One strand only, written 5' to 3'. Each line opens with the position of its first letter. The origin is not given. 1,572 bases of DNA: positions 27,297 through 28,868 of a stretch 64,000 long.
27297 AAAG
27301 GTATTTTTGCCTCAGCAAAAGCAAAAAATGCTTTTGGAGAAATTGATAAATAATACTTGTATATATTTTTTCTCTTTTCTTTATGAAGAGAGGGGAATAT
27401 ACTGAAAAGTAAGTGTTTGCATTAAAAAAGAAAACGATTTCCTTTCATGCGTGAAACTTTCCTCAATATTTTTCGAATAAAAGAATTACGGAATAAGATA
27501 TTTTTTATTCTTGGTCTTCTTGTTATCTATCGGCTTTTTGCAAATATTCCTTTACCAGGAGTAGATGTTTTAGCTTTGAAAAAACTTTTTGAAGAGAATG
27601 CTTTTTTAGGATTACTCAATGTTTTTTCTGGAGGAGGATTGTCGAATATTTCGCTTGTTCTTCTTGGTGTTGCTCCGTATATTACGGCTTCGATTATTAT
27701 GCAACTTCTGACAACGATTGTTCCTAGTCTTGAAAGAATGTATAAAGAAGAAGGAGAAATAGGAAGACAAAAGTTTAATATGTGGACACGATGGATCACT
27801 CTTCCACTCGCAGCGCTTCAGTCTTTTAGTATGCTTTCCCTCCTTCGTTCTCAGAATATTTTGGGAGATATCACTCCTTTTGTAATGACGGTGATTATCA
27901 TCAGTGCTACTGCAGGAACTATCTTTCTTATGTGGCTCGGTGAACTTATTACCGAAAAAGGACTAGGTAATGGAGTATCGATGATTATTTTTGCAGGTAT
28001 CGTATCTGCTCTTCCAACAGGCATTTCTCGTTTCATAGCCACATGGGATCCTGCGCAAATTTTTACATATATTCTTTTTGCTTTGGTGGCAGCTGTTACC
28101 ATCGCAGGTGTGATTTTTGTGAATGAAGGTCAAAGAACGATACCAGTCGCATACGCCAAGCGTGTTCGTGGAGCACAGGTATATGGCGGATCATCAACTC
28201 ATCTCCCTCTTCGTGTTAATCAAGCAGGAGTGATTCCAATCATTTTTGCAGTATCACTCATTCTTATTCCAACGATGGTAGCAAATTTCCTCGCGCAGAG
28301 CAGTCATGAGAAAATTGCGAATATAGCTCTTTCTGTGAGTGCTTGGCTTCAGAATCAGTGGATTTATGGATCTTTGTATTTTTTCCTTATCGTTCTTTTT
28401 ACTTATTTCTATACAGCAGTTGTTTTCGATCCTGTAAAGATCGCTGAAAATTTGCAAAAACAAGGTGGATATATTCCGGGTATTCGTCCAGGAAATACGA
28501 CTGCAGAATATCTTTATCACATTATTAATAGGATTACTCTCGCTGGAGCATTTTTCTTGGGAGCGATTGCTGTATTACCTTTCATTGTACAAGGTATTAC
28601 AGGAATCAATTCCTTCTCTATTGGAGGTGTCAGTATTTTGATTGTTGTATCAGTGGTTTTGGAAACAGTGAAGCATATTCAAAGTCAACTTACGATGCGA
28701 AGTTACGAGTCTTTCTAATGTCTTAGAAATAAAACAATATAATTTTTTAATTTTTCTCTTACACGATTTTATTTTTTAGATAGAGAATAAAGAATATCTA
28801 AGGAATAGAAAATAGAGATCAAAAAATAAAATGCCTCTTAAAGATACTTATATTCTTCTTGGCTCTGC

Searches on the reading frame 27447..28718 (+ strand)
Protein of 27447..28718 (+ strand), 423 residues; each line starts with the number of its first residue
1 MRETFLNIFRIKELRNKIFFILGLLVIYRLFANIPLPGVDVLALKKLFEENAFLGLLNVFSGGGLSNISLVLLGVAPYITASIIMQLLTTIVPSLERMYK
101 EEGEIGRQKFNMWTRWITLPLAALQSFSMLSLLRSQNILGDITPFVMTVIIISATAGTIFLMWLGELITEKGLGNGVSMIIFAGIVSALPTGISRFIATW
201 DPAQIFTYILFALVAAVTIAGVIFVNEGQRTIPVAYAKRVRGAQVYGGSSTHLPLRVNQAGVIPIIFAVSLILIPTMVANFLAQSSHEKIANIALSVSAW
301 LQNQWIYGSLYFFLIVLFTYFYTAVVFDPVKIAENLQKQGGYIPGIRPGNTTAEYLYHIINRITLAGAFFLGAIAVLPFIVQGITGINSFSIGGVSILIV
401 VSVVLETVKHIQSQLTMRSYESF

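Call 80: search_protein_families(library=pfam, proteins=[window:27447-28718:+], max_evalue=0.0001)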
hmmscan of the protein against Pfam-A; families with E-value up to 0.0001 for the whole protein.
window:27447-28718:+ (423 aa): 1 family
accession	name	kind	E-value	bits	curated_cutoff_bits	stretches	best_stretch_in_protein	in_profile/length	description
PF00344.25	SecY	-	7e-106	354.5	32.2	1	69-408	1-306/306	SecY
